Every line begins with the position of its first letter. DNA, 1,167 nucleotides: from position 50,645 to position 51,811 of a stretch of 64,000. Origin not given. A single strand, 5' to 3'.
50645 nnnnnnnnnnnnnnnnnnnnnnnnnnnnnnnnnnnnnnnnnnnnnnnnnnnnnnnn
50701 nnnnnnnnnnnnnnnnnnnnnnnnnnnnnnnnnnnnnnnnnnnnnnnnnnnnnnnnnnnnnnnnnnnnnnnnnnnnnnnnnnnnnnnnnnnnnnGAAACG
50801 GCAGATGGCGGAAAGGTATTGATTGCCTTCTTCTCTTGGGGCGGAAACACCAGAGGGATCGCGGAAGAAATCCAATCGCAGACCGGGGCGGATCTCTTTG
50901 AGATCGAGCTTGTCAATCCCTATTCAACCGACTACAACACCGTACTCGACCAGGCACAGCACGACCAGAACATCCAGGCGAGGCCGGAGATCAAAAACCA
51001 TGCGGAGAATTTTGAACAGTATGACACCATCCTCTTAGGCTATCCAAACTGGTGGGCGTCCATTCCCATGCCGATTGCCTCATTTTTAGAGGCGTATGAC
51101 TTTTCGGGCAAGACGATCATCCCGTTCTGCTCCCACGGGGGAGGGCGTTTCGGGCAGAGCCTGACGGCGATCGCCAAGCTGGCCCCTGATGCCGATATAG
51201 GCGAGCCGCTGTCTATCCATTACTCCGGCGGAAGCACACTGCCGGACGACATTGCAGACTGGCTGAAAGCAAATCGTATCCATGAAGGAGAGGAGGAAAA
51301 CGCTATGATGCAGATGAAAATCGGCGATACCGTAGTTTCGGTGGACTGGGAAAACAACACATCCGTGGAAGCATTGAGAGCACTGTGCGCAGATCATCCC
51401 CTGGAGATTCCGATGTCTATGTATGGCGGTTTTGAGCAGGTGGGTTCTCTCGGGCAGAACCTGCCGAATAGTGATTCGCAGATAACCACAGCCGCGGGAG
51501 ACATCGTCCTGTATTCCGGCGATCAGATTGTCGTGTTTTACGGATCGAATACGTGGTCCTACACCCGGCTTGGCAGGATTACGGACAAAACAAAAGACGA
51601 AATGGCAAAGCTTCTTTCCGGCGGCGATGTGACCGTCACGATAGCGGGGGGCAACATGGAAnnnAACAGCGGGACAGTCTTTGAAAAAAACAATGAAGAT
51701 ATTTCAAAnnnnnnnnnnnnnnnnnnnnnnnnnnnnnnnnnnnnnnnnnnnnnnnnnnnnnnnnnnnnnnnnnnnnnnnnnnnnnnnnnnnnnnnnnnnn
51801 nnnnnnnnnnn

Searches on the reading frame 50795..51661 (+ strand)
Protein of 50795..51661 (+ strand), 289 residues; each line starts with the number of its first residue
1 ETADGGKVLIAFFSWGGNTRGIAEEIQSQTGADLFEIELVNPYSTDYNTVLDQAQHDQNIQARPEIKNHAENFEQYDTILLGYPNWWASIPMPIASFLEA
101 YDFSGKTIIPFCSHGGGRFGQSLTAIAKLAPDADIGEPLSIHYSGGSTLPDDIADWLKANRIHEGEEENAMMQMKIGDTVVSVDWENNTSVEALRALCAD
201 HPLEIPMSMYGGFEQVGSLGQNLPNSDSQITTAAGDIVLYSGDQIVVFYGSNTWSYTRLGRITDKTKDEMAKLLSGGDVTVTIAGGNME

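Call 54: find_homologous_proteins(query=window:50795-51661:+, max_evalue=1e-10)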
Query window:50795-51661:+ (289 aa): 7998 proteins with E <= 1e-10 among 8000 candidates; the best 120 are listed.
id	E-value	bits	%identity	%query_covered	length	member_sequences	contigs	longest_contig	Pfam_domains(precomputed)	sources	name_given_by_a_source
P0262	3.3e-93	330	84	61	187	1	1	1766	PF12682.13,PF18050.7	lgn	-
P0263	5.7e-89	317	89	55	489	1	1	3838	PF03781.23,PF12682.13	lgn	-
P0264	1.0e-88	316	86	56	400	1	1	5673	PF02525.23,PF03781.23,PF12682.13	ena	-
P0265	2.9e-88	314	86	56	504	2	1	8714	PF02525.23,PF03781.23,PF12682.13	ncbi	-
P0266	7.4e-88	313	86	56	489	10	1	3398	PF03781.23,PF12682.13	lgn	-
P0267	7.5e-88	313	87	55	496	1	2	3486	PF02525.23,PF03781.23,PF03358.21,PF12682.13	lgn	-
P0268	7.9e-88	313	86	56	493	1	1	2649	PF03781.23,PF12682.13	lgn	-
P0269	1.1e-87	312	83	56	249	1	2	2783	PF03781.23,PF12682.13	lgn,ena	-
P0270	1.2e-87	312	85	56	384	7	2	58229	PF02525.23,PF03781.23,PF12682.13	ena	-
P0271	1.2e-87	312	83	56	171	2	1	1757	PF02525.23,PF12682.13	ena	-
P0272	1.4e-87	312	84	55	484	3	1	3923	PF02525.23,PF03781.23,PF03358.21,PF12682.13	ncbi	-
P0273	1.4e-87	312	85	56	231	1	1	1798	PF12682.13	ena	-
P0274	1.5e-87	312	84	56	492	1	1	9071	PF03781.23,PF12682.13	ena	-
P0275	1.8e-87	312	86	56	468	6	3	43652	PF03781.23,PF12682.13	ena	-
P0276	1.8e-87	312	85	55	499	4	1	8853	PF02525.23,PF03781.23,PF12682.13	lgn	-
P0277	2.2e-87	311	53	97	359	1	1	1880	PF12682.13,PF18050.7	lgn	-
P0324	1.9e-85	305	85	54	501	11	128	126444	PF02525.23,PF03781.23,PF12682.13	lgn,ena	-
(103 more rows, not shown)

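Call 76: find_encoding_contigs(protein=P0324, flank=9000, max_places=4)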
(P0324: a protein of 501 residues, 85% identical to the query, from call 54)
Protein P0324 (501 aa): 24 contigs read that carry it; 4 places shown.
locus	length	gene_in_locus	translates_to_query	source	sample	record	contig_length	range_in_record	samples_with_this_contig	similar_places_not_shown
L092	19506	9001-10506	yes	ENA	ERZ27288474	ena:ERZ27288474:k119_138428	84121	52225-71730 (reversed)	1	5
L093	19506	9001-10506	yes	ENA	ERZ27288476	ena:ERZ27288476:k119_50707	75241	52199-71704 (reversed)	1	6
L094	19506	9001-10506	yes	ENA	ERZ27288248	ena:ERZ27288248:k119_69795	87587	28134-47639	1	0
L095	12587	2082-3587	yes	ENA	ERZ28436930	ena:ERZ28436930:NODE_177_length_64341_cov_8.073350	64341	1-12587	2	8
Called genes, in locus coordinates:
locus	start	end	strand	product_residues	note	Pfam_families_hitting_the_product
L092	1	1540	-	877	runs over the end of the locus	-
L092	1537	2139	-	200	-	PF04542:Sigma70_r2, PF08281:Sigma70_r4_2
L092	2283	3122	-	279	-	-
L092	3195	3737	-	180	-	PF04542:Sigma70_r2, PF08281:Sigma70_r4_2, PF04545:Sigma70_r4 (weak)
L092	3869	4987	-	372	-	-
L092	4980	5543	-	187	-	PF04542:Sigma70_r2, PF08281:Sigma70_r4_2, PF04545:Sigma70_r4 (weak)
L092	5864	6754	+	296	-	PF00126:HTH_1, PF03466:LysR_substrate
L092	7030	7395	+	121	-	PF13411:MerR_1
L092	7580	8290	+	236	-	PF12682:Flavodoxin_4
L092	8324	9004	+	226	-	PF14358:DUF4405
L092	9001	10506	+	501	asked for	PF03781:FGE-sulfatase, PF02525:Flavodoxin_2 (weak), PF12682:Flavodoxin_4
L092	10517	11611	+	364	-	PF00248:Aldo_ket_red, PF13183:Fer4_8 (weak), PF13187:Fer4_9 (weak)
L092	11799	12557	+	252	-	PF02627:CMD, PF07883:Cupin_2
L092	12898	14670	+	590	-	PF08439:Peptidase_M3_N, PF01432:Peptidase_M3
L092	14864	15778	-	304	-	PF03631:Virul_fac_BrkB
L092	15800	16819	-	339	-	PF00022:Actin (faint), PF06723:MreB_Mbl, PF00012:HSP70, PF14450:FtsA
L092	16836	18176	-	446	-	PF01743:PolyA_pol, PF12627:PolyA_pol_RNAbd, PF13735:tRNA_NucTran2_2 (weak)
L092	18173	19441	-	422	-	PF01979:Amidohydro_1, PF07969:Amidohydro_3 (weak)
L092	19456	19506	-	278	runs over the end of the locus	PF01048:PNP_UDP_1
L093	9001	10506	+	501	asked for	PF03781:FGE-sulfatase, PF02525:Flavodoxin_2 (weak), PF12682:Flavodoxin_4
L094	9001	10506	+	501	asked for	PF03781:FGE-sulfatase, PF02525:Flavodoxin_2 (weak), PF12682:Flavodoxin_4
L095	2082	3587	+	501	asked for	PF03781:FGE-sulfatase, PF02525:Flavodoxin_2 (weak), PF12682:Flavodoxin_4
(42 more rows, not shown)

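Call 85: find_encoding_contigs(protein=P0262, flank=3000, max_places=2)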
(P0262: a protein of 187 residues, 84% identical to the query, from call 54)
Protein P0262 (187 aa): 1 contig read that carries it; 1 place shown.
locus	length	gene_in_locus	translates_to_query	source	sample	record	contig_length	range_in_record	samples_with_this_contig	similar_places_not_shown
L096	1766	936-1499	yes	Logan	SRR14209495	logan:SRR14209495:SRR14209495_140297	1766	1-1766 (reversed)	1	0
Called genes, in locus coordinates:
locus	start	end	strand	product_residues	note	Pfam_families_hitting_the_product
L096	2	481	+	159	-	?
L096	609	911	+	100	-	-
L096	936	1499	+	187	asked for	PF12682:Flavodoxin_4, PF18050:Cyclophil_like2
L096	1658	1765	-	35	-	?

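Call 86: find_encoding_contigs(protein=P0277, flank=3000, max_places=2)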
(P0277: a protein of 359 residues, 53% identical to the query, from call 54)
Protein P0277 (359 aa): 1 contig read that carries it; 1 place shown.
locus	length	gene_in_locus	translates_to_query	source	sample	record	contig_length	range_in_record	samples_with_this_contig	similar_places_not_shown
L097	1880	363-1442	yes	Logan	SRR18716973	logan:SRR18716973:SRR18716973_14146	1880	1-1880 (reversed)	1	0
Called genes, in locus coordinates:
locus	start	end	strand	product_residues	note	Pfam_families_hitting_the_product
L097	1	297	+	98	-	?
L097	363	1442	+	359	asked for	PF12682:Flavodoxin_4, PF18050:Cyclophil_like2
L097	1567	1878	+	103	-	PF09527:ATPase_gene1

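Call 90: search_protein_families(library=ncbifam, proteins=[L092:7030-7395:+, L092:7580-8290:+, L092:8324-9004:+, L092:10517-11611:+, L092:11799-12557:+], max_evalue=0.00001)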
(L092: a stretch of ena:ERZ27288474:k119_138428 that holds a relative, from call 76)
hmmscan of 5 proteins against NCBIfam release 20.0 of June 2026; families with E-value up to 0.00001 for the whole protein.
L092:7030-7395:+ (121 aa): 1 family
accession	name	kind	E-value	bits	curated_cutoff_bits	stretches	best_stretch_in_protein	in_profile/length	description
NF041849.1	trans_regNmlR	equivalog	2e-10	40.7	175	1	1-113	1-114/117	stress response transcriptional regulator NmlR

L092:7580-8290:+ (236 aa): 3 families
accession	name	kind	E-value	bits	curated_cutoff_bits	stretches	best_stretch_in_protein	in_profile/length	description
NF005501.0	PRK07116.1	subfamily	2.9e-66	221.9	198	1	74-230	4-160/161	flavodoxin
NF005389.0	PRK06934.1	equivalog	2.4e-23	82.6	172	1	73-217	59-200/221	flavodoxin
NF038196.1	ferrodoxin_EFR1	subfamily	2.8e-06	27.5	75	0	139-204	37-97/242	EFR1 family ferrodoxin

L092:8324-9004:+ (226 aa): 0 families

L092:10517-11611:+ (364 aa): 2 families
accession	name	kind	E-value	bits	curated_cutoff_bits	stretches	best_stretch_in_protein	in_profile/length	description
TIGR01293.1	Kv_beta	subfamily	1.1e-07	31.2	365.4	1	1-130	1-136/319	voltage-dependent potassium channel subunit beta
NF049922.1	MethglyxlRedYdjG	equivalog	2e-07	30.3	550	1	1-170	1-188/326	NADH-dependent methylglyoxal reductase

L092:11799-12557:+ (252 aa): 4 families
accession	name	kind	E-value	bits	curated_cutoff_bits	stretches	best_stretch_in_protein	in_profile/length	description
NF049940.1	MandnitrLy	equivalog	2e-32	111.7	140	1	130-250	9-130/130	(R)-mandelonitrile lyase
NF051488.1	bifunc_PcaDC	exception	6.8e-15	55.1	390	1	13-107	281-374/375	bifunctional 3-oxoadipate enol-lactonase/4-carboxymuconolactone decarboxylase PcaDC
TIGR02425.1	decarb_PcaC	equivalog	2.3e-14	53.6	155.7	1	12-108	26-121/123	4-carboxymuconolactone decarboxylase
NF051487.1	bifunc_PcaCD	exception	3.3e-06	26.4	430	1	16-132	31-151/413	bifunctional 4-carboxymuconolactone decarboxylase/3-oxoadipate enol-lactonase PcaCD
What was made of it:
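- The stress-defence role rests only on neighbour annotations and a sub-threshold NmlR match (E 2e-10, 40.7 bits against a cut-off of 175; call 90).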
